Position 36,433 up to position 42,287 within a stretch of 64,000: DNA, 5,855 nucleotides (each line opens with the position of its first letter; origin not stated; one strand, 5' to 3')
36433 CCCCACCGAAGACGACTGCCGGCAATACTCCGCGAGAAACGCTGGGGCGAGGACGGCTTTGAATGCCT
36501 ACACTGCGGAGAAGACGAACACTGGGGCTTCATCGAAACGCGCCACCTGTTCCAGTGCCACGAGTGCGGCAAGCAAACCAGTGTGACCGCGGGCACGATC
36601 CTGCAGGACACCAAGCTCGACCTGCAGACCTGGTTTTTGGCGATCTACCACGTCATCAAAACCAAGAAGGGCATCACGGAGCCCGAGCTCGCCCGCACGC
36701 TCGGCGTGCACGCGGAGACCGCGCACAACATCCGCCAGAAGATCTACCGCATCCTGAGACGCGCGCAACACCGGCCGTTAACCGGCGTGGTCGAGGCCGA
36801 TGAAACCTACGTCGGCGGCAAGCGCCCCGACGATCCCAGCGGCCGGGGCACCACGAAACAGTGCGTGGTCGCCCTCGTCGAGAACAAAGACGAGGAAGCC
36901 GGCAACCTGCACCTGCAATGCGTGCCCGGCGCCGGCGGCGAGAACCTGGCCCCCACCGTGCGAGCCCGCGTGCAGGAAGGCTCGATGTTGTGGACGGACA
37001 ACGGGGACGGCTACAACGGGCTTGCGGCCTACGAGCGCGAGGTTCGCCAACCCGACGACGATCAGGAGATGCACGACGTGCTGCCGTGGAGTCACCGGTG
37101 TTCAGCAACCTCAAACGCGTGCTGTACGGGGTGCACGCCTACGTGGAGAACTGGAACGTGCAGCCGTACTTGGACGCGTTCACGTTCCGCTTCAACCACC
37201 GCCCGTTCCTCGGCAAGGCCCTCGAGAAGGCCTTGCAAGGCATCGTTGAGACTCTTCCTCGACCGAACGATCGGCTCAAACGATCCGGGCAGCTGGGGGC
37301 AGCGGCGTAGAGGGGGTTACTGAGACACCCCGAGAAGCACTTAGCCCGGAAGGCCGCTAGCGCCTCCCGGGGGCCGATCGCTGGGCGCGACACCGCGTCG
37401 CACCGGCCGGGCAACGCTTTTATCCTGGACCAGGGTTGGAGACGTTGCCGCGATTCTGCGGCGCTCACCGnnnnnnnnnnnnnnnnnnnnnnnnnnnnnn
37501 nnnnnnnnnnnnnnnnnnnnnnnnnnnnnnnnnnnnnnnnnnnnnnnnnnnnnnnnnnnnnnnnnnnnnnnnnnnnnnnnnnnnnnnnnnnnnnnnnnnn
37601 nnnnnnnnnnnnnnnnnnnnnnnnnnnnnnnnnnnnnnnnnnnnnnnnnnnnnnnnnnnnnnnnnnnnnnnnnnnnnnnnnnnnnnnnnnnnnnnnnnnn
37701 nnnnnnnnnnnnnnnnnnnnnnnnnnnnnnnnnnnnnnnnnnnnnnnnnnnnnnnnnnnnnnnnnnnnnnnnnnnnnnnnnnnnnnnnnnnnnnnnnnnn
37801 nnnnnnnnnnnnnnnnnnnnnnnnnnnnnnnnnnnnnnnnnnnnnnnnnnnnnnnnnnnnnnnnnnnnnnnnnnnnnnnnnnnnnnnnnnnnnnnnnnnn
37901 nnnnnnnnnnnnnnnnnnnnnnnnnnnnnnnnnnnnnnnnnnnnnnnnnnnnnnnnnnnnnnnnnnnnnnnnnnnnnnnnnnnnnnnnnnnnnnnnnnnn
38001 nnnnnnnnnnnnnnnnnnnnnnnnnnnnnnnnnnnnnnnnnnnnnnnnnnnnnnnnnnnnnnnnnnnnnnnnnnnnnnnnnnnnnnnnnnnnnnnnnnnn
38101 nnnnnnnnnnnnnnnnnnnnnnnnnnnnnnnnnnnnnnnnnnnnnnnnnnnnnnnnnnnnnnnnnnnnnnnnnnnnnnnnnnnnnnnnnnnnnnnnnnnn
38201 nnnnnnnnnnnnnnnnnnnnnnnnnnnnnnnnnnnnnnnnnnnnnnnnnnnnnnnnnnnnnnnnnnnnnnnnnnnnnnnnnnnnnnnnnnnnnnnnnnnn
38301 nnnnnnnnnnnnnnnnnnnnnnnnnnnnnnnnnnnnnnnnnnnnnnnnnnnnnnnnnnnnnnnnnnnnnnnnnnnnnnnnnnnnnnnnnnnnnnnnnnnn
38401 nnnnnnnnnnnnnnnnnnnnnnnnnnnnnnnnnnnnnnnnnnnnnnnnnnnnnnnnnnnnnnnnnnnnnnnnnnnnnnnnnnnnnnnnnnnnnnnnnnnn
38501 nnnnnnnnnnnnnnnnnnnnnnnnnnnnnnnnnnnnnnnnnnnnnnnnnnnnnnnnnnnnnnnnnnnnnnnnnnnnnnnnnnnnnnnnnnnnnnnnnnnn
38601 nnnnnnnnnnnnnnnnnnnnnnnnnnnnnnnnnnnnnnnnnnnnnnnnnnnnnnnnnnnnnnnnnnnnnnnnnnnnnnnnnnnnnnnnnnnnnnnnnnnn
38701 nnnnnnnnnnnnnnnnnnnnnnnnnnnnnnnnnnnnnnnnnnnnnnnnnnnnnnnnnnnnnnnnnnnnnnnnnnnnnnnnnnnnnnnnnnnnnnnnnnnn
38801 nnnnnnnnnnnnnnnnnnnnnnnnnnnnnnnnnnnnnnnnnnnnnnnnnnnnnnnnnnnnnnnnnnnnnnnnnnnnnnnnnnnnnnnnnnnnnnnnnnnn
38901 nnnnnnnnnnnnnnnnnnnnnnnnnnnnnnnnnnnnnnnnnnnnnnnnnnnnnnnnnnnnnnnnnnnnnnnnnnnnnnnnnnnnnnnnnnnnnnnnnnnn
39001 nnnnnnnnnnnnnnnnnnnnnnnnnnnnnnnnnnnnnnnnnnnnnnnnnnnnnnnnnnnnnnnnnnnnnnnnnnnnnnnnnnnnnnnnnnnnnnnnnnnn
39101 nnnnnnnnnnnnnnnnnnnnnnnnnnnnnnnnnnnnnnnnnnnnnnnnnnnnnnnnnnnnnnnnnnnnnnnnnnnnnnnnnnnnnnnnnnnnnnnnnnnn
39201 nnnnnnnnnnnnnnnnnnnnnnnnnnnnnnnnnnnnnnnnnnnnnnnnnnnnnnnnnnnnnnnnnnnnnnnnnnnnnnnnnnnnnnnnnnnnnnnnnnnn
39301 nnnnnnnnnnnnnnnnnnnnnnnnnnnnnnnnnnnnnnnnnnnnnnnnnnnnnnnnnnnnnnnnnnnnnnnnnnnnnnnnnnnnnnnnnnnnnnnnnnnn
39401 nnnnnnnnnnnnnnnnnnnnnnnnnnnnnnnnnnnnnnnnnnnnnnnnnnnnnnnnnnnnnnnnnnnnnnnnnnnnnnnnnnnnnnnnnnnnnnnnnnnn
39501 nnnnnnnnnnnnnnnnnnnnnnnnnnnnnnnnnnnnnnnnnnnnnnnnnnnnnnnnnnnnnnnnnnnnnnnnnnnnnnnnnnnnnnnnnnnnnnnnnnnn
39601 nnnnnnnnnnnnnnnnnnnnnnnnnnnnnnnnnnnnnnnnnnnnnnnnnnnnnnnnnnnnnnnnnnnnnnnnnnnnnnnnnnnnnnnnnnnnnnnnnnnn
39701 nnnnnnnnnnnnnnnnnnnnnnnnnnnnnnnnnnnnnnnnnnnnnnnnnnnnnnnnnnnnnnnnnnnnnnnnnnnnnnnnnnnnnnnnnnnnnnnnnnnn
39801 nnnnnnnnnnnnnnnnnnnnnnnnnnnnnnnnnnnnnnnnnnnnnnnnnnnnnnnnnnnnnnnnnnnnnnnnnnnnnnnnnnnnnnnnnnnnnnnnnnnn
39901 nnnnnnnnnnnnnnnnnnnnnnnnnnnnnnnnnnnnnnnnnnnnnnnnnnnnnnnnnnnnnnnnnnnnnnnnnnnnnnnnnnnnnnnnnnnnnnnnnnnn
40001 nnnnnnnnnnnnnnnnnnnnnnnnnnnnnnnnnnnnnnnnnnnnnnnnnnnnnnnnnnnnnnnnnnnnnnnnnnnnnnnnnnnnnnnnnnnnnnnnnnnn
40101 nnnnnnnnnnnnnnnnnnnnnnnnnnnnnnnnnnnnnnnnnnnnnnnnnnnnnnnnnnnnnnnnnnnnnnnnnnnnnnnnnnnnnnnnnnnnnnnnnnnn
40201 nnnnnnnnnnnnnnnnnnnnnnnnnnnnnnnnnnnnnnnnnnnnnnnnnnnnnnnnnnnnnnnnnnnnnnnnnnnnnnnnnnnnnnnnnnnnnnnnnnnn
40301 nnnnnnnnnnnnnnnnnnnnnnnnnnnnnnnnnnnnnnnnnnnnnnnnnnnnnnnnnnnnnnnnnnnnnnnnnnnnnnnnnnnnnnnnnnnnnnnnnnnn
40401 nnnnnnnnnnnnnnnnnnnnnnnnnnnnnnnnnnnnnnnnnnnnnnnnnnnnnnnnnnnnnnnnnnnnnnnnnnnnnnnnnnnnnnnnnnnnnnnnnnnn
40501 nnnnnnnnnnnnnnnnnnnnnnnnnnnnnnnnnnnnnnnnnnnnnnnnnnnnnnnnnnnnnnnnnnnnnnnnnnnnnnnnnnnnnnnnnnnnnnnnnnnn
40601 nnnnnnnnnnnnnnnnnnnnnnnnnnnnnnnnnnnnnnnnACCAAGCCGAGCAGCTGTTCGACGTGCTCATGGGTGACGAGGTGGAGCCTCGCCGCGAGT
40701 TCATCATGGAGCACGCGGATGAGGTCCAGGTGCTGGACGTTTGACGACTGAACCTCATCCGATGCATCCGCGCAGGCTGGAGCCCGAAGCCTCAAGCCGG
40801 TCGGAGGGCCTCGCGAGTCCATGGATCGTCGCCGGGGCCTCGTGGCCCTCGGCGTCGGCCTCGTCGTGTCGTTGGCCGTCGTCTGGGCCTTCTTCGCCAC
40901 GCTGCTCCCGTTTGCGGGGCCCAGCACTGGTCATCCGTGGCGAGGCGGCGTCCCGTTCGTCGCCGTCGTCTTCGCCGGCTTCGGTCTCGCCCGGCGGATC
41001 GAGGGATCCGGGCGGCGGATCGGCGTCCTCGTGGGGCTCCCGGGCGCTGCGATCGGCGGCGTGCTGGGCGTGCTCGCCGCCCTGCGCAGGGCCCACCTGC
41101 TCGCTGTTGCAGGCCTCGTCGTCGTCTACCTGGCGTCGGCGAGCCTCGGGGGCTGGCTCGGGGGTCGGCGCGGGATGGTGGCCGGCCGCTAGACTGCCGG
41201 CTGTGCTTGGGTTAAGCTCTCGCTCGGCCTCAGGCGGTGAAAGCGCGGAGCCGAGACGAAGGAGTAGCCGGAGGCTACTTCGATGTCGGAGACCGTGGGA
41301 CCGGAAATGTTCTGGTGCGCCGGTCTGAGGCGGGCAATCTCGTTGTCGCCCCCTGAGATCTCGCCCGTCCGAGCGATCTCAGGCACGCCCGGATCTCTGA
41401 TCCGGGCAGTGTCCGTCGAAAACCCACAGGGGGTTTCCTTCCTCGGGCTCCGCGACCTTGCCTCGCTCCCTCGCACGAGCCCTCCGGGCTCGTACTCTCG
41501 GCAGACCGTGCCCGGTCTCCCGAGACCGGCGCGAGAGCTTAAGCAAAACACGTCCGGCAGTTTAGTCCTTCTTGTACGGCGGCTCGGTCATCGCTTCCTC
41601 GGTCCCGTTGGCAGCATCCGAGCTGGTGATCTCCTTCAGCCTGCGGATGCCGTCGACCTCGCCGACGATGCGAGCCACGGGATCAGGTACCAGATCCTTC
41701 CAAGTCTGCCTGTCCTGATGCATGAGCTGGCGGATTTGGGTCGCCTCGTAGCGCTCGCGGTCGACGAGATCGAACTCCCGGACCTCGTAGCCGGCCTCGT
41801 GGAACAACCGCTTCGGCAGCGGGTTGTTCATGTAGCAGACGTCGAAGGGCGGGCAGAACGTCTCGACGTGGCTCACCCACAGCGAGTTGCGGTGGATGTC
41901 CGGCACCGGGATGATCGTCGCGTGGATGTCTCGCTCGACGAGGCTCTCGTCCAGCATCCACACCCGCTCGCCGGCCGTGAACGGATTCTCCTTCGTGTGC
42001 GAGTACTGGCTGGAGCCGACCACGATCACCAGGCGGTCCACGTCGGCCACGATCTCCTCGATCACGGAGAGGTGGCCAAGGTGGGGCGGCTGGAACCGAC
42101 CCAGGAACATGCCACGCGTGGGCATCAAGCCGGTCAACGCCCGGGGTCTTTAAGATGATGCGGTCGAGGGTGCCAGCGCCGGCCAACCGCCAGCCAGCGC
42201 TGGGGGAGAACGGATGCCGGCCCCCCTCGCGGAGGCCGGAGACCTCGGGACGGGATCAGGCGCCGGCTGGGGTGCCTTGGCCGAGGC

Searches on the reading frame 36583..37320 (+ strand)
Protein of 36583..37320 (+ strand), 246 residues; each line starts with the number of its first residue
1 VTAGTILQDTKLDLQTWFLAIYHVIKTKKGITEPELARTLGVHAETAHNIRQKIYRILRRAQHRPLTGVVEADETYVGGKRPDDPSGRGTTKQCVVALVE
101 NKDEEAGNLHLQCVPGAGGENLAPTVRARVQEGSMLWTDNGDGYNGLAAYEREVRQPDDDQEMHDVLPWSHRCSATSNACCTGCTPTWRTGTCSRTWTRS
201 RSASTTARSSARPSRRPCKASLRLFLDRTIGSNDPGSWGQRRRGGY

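Call 39: search_protein_families(library=pfam, proteins=[window:36583-37320:+], max_evalue=0.01)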
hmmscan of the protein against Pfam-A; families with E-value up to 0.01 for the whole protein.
window:36583-37320:+ (246 aa): 1 family
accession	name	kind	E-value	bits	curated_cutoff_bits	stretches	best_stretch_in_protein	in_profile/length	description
PF12762.13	DDE_Tnp_IS1595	-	1.9e-15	57.6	27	1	66-150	2-94/153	ISXO2-like transposase domain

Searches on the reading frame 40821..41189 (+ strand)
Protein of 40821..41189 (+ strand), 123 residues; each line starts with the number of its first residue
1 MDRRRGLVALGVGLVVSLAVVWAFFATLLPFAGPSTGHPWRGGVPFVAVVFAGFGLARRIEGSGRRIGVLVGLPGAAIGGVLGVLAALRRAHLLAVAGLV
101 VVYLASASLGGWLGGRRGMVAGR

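Call 9: search_protein_families(library=pfam, proteins=[window:40821-41189:+], max_evalue=0.01)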
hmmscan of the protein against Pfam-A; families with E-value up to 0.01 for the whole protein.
window:40821-41189:+ (123 aa): 0 families

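Call 32: find_encoding_contigs(protein=window:40821-41189:+, flank=5000, max_places=10)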
Protein window:40821-41189:+ (123 aa): 1 contig read that carries it; 1 place shown.
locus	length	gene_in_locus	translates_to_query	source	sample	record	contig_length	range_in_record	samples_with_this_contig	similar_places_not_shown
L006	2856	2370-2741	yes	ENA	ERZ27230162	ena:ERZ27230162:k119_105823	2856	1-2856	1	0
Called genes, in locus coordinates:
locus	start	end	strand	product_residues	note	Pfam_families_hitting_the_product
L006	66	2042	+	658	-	PF02518:HATPase_c, PF00204:DNA_gyraseB, PF01751:Toprim, PF00986:DNA_gyraseB_C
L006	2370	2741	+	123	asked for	-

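Call 78: search_protein_families(library=ncbifam, proteins=[window:40821-41189:+], max_evalue=0.001)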
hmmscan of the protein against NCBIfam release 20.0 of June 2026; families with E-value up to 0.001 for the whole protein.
window:40821-41189:+ (123 aa): 0 families

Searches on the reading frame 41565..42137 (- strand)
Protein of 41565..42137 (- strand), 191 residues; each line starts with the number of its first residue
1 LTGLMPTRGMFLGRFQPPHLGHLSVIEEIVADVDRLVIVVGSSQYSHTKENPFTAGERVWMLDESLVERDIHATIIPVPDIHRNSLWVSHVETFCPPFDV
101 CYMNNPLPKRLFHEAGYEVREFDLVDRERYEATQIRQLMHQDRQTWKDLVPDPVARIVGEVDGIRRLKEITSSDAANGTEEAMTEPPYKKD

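Call 9: search_protein_families(library=pfam, proteins=[window:41565-42137:-], max_evalue=0.01)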
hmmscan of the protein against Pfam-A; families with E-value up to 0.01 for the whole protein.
window:41565-42137:- (191 aa): 1 family
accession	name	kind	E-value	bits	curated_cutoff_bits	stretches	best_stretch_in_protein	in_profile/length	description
PF01467.32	CTP_transf_like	-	4e-15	56.6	21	1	10-137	1-132/133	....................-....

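Call 13: find_encoding_contigs(protein=window:41565-42137:-, flank=4000, max_places=10)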
Protein window:41565-42137:- (191 aa): no gene with exactly this product is on record in the collection.

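Call 40: find_homologous_proteins(query=window:41565-42125:-, max_evalue=1e-40)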
Query seq(187 aa) (187 aa): 467 proteins with E <= 1e-40 among 768 candidates; the best 120 are listed.
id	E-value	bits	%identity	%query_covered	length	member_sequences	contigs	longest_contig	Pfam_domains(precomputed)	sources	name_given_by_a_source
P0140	8.2e-110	383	89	100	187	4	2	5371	PF01467.33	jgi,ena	jgi:nicotinamide-nucleotide adenylyltransferase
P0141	3.1e-103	361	84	99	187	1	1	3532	PF01467.33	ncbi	-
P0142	3.2e-103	361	83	99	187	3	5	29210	PF01467.33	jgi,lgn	jgi:nicotinamide-nucleotide adenylyltransferase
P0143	2.2e-97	342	77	100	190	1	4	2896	PF01467.33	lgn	-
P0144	6.2e-95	334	78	99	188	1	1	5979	PF01467.33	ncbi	-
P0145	1.1e-94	333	79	98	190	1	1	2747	PF01467.33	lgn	-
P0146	3.5e-89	315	76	97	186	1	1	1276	PF01467.33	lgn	-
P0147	1.5e-85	304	75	93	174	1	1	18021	PF01467.33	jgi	jgi:nicotinamide-nucleotide adenylyltransferase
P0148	1.5e-84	300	74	93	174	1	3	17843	PF01467.33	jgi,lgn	jgi:nicotinamide-nucleotide adenylyltransferase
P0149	1.6e-84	300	74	93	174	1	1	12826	PF01467.33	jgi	jgi:nicotinamide-nucleotide adenylyltransferase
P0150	1.9e-84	300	73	94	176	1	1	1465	PF01467.33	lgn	-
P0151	3.9e-84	299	70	99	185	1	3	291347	PF01467.33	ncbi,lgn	-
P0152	3.7e-82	293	73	93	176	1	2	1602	PF01467.33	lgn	-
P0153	1.3e-80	288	69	94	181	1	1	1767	PF01467.33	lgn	-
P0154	2.4e-80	287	69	96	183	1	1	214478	PF01467.33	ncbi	-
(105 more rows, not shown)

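Call 42: find_encoding_contigs(protein=P0140, flank=3000, max_places=6)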
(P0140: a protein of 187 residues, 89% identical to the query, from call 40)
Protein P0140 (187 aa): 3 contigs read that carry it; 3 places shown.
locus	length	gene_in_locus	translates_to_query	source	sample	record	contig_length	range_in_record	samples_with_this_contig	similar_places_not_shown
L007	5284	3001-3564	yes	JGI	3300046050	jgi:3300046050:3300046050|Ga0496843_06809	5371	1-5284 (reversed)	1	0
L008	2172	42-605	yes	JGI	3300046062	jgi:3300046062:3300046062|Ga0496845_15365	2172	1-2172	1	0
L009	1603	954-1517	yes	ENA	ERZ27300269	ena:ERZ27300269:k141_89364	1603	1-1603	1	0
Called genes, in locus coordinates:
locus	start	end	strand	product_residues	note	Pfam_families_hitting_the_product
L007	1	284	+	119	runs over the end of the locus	PF05362:Lon_C, PF13541:ChlI (weak)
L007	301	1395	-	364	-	PF12802:MarR_2 (faint), PF01022:HTH_5 (faint), PF12840:HTH_20, PF13412:HTH_24 (faint), PF24266:HTH_HVO_0163_N, PF25212:HVO_A0114 (faint), PF25213:HVO_A0261_N (faint), PF09339:HTH_IclR (faint)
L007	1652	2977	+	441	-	-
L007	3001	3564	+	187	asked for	PF01467:CTP_transf_like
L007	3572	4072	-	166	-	-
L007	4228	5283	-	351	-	?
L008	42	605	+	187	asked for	PF01467:CTP_transf_like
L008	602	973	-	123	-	-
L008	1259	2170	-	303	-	?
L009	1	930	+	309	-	?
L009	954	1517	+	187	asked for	PF01467:CTP_transf_like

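Call 43: find_encoding_contigs(protein=P0142, flank=3000, max_places=6)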
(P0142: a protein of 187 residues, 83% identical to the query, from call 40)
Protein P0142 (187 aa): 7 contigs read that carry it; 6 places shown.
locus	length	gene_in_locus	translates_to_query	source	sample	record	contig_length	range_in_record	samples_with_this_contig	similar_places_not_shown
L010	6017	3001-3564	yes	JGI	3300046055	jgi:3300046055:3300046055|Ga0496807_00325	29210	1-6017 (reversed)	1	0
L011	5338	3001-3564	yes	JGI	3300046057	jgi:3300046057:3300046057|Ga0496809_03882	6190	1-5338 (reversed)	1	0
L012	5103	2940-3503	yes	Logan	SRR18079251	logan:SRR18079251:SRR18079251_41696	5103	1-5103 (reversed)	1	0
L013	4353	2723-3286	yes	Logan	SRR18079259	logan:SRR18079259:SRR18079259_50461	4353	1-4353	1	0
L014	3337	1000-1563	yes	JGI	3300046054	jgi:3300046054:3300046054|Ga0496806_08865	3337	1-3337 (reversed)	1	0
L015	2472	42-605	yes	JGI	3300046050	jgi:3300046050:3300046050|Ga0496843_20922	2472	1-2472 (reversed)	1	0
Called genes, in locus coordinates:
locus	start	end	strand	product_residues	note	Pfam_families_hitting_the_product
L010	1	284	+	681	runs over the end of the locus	PF00493:MCM (faint), PF01078:Mg_chelatase, PF05496:RuvB_N (faint), PF13191:AAA_16 (faint), PF00158:Sigma54_activat, PF20436:LonB_AAA-LID, PF05362:Lon_C, PF13541:ChlI, +5 more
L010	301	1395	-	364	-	PF12802:MarR_2 (faint), PF01022:HTH_5 (faint), PF12840:HTH_20, PF13412:HTH_24 (faint), PF24266:HTH_HVO_0163_N, PF25212:HVO_A0114 (faint), PF25213:HVO_A0261_N (faint), PF09339:HTH_IclR (faint)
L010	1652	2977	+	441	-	-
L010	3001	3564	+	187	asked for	PF01467:CTP_transf_like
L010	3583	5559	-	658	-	PF00324:AA_permease, PF13520:AA_permease_2, PF00582:Usp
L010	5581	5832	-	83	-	-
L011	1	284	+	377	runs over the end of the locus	?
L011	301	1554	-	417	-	PF12802:MarR_2 (faint), PF25213:HVO_A0261_N (faint), PF01022:HTH_5 (faint), PF12840:HTH_20, PF13412:HTH_24 (faint), PF24266:HTH_HVO_0163_N, PF09339:HTH_IclR (faint)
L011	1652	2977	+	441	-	-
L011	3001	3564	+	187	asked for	PF01467:CTP_transf_like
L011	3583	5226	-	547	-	PF00324:AA_permease (weak), PF13520:AA_permease_2, PF13906:AA_permease_C (weak), PF00582:Usp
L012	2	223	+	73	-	?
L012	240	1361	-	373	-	PF12802:MarR_2 (faint), PF25213:HVO_A0261_N (faint), PF01022:HTH_5 (faint), PF09339:HTH_IclR (faint), PF12840:HTH_20, PF13412:HTH_24 (faint), PF24266:HTH_HVO_0163_N, PF25212:HVO_A0114 (faint)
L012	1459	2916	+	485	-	-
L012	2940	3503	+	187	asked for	PF01467:CTP_transf_like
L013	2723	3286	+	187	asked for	PF01467:CTP_transf_like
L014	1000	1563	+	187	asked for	PF01467:CTP_transf_like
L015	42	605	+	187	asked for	PF01467:CTP_transf_like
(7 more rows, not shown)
